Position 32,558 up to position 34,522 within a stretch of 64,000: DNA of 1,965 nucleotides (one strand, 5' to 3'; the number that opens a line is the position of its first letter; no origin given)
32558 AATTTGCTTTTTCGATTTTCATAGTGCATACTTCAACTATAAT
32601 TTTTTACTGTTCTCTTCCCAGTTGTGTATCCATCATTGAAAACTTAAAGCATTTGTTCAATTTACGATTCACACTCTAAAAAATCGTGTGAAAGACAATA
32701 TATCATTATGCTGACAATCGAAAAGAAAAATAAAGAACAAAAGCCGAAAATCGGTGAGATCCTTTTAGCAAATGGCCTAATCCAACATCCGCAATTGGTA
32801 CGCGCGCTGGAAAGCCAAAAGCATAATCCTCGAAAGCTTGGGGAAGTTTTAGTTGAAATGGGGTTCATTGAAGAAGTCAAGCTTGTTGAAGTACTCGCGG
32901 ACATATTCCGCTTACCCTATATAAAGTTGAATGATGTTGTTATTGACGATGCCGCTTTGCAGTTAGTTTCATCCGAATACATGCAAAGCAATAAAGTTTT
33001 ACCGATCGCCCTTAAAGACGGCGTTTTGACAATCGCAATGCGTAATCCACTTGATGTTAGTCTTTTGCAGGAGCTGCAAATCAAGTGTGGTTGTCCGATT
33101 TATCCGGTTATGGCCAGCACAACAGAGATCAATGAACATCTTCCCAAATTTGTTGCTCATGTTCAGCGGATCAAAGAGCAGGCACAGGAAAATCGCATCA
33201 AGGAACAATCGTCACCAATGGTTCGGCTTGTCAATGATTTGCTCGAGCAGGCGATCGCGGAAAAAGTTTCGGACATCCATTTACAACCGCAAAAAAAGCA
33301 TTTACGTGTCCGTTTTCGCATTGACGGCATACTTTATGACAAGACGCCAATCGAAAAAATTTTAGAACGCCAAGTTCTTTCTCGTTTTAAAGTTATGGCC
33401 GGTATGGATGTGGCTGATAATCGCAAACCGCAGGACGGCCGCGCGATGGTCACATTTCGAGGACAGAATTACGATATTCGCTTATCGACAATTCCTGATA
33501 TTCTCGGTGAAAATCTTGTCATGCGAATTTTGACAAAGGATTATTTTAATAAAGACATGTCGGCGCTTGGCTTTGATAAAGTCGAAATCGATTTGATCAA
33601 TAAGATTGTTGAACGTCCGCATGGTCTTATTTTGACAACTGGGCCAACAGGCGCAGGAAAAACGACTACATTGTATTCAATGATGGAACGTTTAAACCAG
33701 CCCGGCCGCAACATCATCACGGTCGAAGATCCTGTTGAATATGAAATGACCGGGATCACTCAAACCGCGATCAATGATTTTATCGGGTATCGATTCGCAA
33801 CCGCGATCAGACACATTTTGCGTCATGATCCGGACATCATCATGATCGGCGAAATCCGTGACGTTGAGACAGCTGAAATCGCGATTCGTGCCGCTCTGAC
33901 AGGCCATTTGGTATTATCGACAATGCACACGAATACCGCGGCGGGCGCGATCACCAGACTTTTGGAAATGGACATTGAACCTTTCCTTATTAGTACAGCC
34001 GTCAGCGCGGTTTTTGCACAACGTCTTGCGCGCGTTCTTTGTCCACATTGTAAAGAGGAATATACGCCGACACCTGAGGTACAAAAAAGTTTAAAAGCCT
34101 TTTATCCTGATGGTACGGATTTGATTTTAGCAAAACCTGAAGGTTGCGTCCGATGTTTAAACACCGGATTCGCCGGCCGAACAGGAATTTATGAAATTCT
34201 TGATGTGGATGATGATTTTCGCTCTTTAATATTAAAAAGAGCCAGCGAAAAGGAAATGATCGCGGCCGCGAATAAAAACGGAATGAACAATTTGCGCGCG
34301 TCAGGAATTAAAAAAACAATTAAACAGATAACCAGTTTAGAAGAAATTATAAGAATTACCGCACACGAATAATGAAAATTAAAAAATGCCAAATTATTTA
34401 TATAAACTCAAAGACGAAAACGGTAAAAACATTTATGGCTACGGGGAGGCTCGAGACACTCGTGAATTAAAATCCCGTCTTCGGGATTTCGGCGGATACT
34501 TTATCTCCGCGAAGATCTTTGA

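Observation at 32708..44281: Compact ten-gene T4P/T2SS-like machine that fits neither canonical model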

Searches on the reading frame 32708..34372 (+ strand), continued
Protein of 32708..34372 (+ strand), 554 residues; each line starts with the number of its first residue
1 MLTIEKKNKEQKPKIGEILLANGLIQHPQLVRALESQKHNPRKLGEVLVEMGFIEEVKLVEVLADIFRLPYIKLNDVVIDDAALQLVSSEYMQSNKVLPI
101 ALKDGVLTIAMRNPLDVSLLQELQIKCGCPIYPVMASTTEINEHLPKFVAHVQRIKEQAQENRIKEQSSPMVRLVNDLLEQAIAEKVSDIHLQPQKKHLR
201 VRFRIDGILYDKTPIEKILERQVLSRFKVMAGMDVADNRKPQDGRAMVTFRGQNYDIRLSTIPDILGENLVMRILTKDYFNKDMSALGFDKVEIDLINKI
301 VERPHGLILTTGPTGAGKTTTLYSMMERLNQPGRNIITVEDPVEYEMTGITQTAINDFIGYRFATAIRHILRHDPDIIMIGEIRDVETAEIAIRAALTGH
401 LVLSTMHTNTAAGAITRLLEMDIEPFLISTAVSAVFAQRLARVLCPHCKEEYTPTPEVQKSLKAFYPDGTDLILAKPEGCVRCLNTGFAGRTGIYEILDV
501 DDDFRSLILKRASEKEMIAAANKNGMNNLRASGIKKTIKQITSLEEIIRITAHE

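Call 102: get_annotated_region(hit=H48, flank=6000)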
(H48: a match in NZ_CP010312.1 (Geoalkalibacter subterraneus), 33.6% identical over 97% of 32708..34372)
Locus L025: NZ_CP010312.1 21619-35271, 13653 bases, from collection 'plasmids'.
description: Geoalkalibacter subterraneus strain Red1 plasmid pGSUB1, complete sequence
organism: Geoalkalibacter subterraneus (NCBI taxid 483547)
taxonomy: Bacteria; Thermodesulfobacteriota; Desulfuromonadia; Desulfuromonadales; Geoalkalibacteraceae; Geoalkalibacter; Geoalkalibacter subterraneus
host: -; source: -; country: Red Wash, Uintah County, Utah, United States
typing (MOB-suite, as given by PLSDB): non-mobilizable
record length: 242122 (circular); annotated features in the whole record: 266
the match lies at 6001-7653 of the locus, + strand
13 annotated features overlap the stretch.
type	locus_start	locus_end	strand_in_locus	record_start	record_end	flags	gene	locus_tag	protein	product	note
CDS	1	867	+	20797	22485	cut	-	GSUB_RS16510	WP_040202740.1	hypothetical protein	-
CDS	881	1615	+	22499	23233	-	-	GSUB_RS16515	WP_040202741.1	PilZ domain-containing protein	-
CDS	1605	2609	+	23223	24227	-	-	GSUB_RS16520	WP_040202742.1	hypothetical protein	-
CDS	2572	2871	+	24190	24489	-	-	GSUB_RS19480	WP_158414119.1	hypothetical protein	-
CDS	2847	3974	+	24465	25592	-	-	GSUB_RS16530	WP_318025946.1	type IV pilus twitching motility protein PilT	GO:0043107 - type IV pilus-dependent motility [Evidence IEA]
CDS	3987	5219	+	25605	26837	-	-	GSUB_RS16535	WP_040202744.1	type II secretion system F family protein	-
CDS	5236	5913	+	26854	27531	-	-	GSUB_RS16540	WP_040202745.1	PilZ domain-containing protein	-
CDS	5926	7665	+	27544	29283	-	-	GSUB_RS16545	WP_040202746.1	GspE/PulE family protein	-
CDS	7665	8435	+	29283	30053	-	-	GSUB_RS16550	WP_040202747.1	A24 family peptidase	-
CDS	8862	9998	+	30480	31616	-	-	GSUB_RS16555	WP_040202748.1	hypothetical protein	-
CDS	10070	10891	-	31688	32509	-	trfA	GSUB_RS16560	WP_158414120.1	plasmid replication initiator TrfA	-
CDS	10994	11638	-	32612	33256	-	-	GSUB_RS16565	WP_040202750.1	hypothetical protein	-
CDS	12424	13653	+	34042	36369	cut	mobH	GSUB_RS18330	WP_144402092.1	MobH family relaxase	-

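Call 103: get_annotated_region(hit=H35, flank=300)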
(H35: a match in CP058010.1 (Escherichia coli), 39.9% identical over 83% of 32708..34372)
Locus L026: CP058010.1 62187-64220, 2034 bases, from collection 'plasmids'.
description: Escherichia coli strain RHB04-C17 plasmid pRHB04-C17_2, complete sequence
organism: Escherichia coli (NCBI taxid 562)
taxonomy: Bacteria; Pseudomonadota; Gammaproteobacteria; Enterobacterales; Enterobacteriaceae; Escherichia; Escherichia coli
host: -; source: culture,Pooled sheep faecal samples collected from floor of farm; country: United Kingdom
typing (MOB-suite, as given by PLSDB): non-mobilizable; replicon rep_cluster_2313
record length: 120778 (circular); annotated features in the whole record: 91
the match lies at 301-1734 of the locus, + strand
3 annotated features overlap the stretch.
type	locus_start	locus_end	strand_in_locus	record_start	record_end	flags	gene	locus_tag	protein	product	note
CDS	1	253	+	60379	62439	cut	gspD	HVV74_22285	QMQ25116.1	type II secretion system secretin GspD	-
CDS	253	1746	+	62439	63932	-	gspE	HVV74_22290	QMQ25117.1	type II secretion system ATPase GspE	-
CDS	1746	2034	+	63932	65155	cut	gspF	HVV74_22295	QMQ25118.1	type II secretion system inner membrane protein GspF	-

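Call 104: get_annotated_region(hit=H24, flank=600)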
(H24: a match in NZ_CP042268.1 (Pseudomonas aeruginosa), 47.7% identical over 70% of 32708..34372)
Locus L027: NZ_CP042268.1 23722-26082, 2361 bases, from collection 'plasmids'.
description: Pseudomonas aeruginosa strain HOU1 plasmid pHOU1-1, complete sequence
organism: Pseudomonas aeruginosa (NCBI taxid 287)
taxonomy: Bacteria; Pseudomonadota; Gammaproteobacteria; Pseudomonadales; Pseudomonadaceae; Pseudomonas; Pseudomonas aeruginosa
host: -; source: Homo sapiens,sputum; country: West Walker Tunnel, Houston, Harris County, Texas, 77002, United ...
typing (MOB-suite, as given by PLSDB): non-mobilizable
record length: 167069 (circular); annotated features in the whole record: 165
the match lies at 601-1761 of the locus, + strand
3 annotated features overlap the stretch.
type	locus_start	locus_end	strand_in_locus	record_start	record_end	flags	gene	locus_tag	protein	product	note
CDS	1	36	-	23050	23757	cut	xcpP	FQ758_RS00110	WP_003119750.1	type II secretion system protein N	-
CDS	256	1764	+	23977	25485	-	xcpR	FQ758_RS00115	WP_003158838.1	GspE family T2SS ATPase variant XcpR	-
CDS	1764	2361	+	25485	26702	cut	xcpS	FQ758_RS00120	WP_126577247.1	GspF family T2SS innner membrane protein variant XcpS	-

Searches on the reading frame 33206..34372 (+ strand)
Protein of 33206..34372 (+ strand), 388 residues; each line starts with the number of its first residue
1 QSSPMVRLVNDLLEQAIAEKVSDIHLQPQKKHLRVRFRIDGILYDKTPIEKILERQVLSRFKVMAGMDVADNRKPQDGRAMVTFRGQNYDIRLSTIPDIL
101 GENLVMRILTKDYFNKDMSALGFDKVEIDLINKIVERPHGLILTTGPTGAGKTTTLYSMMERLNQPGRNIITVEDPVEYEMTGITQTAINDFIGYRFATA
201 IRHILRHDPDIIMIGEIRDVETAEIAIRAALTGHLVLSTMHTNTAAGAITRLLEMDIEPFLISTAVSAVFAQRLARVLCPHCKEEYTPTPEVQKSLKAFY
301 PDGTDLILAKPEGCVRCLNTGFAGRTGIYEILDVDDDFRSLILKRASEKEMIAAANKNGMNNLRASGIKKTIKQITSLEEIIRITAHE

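Call 79: search_solved_structures(query=window:33206-34372:+, max_evalue=1e-60, show_alignments=5)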
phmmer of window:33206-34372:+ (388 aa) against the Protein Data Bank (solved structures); distinct sequences matched with E-value up to 1e-60: 12.
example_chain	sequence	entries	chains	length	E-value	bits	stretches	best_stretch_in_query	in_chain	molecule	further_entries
4pht_A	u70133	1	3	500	1e-112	380.1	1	3-386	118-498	General secretory pathway protein E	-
4kss_A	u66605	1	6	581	2.8e-111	375.4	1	3-386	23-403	Type II secretion system protein E, hemolysin-coregulated protein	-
4ksr_A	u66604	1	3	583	2.8e-111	375.4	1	3-386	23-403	Type II secretion system protein E, Hemolysin-coregulated protein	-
1p9r_A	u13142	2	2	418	8.8e-111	373.8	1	3-384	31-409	General secretion pathway protein E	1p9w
3jc8_Ba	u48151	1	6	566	2.3e-109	369.1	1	3-386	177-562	Type IV-A pilus assembly ATPase PilB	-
5tsg_B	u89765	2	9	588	4.2e-109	368.2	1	2-386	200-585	Type IV pilus biogenesis ATPase PilB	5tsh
6olj_C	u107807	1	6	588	1.4e-108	366.5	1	2-386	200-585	Type IV pilus biogenesis ATPase PilB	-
5zfr_A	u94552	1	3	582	3.7e-108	365.1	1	2-386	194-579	Type IV pilus biogenesis ATPase PilB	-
5oiu_A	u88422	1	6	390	1.5e-100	340.1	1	6-385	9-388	Type IV pilus assembly protein PilF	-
5it5_F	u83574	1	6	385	1.9e-100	339.8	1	7-385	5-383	ATP binding motif-containing protein PilF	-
6ejf_A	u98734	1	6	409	2.1e-100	339.6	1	7-385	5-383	Type IV pilus assembly protein PilF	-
6f8l_G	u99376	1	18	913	1.2e-99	337.1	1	6-385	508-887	Type IV pilus assembly protein PilF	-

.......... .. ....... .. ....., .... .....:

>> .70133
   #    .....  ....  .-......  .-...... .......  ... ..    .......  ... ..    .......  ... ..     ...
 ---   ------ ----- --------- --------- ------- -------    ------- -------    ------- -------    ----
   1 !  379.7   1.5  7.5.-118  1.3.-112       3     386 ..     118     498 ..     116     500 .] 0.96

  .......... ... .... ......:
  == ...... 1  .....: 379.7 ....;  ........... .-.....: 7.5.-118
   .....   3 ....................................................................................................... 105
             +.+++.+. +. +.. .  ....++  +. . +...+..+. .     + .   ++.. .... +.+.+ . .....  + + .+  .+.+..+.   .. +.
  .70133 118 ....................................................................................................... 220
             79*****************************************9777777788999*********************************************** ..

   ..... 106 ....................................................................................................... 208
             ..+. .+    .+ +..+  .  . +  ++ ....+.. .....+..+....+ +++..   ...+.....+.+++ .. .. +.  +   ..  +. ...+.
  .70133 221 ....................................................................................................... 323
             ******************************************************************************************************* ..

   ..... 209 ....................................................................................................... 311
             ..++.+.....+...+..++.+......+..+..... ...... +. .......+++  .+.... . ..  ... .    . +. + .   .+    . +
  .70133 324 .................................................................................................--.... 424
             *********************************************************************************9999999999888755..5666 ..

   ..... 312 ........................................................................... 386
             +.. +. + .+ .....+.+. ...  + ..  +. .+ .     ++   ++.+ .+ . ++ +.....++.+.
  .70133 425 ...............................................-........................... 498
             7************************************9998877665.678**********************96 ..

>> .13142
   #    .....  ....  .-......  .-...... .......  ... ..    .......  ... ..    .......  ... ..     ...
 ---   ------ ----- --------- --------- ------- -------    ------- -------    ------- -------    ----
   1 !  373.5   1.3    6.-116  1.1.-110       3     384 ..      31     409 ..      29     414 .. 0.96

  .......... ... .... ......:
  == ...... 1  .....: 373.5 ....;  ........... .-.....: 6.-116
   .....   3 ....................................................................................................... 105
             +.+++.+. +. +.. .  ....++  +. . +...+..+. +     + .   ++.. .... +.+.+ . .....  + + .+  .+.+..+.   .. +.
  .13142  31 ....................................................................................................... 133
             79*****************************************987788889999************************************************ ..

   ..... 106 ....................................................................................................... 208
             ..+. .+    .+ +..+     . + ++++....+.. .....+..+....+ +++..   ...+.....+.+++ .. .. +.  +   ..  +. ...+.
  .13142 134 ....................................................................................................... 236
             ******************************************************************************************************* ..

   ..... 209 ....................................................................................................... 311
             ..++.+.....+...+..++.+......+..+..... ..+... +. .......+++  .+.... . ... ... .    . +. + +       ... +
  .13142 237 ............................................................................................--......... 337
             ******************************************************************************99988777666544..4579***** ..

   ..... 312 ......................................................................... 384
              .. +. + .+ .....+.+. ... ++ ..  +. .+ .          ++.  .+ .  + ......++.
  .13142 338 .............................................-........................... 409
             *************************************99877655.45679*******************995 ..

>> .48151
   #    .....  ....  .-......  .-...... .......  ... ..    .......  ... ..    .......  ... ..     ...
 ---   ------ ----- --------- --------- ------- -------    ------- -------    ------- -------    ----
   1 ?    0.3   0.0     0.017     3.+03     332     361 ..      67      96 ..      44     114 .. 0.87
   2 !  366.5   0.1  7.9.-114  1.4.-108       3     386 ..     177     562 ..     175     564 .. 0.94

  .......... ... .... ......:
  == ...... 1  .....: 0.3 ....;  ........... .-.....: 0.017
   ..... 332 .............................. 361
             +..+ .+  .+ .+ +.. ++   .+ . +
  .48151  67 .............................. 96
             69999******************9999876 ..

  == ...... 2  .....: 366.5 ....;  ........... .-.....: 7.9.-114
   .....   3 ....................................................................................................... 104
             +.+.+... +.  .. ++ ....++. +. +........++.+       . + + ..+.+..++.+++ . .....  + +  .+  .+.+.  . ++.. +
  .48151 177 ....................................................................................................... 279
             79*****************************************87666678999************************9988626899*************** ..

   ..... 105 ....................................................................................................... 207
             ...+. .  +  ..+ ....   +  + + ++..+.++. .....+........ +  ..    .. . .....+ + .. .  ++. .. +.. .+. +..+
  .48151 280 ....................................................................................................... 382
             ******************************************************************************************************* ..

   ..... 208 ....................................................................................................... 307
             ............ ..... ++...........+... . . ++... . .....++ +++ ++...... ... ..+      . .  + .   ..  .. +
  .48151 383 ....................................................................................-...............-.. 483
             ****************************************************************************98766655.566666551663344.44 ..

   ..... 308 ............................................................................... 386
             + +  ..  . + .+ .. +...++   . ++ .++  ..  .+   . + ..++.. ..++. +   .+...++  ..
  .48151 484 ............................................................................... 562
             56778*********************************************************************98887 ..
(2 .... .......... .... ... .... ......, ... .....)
